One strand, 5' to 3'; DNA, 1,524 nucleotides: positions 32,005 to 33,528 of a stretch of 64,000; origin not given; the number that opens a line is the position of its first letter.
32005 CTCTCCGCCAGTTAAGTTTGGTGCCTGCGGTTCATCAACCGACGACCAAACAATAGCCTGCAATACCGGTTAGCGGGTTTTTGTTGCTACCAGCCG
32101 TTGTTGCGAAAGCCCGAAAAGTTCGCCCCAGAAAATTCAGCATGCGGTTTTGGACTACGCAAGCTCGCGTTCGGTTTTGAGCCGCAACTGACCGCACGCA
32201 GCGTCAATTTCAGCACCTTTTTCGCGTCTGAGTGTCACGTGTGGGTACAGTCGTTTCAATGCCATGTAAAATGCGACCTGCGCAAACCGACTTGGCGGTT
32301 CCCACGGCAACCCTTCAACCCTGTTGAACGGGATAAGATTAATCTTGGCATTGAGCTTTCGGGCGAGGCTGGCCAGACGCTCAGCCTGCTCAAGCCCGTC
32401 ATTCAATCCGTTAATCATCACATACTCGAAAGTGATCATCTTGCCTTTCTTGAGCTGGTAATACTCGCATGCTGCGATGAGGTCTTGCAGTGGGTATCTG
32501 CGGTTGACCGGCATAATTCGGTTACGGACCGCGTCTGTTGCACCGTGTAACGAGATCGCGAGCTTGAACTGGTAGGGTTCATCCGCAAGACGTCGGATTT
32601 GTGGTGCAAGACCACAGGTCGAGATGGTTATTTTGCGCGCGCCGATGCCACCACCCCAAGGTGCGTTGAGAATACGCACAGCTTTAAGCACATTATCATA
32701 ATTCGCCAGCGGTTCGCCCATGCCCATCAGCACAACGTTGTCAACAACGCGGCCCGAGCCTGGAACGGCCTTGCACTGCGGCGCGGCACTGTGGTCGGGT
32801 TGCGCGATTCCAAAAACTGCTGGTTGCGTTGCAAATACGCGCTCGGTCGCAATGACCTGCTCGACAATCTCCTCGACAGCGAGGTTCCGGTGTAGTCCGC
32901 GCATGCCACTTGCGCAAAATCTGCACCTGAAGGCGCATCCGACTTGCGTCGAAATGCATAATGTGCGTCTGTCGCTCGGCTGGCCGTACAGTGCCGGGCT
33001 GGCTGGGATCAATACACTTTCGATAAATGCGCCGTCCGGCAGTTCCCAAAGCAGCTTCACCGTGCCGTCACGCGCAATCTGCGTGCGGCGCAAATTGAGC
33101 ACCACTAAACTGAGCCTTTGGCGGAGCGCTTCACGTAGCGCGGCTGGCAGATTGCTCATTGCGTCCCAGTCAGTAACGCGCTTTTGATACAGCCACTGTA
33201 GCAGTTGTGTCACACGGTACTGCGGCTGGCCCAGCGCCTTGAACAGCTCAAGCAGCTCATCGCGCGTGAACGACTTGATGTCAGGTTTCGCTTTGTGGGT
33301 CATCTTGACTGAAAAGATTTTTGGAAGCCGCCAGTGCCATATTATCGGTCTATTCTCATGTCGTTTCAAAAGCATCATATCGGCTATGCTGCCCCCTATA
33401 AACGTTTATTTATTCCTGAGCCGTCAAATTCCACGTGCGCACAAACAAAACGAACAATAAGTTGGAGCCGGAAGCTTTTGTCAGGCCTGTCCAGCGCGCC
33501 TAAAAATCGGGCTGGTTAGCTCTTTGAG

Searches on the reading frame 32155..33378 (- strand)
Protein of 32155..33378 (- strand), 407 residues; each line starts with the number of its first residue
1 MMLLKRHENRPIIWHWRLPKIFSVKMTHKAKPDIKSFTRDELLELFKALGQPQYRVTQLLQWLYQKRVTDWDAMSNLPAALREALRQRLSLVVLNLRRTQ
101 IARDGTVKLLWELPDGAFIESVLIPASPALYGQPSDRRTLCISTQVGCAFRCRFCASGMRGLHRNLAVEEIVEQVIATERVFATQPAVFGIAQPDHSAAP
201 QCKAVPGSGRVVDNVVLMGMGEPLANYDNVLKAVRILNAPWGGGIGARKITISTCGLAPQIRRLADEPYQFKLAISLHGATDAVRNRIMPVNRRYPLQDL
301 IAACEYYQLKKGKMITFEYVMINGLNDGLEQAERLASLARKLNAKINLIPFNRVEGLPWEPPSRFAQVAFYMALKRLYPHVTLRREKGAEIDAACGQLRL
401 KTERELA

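Call 65: search_protein_families(library=pfam, proteins=[window:32155-33378:-], max_evalue=0.0001)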
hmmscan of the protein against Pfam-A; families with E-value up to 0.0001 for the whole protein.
window:32155-33378:- (407 aa): 2 families
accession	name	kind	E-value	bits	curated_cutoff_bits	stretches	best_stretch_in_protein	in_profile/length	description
PF04055.27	Radical_SAM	-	4.9e-18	66.3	29.5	2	214-331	47-161/166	Radical SAM superfamily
PF21016.3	RlmN_N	-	1.8e-14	53.6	24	1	34-88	3-57/60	Ribosomal RNA large subunit methyltransferase N-terminal domain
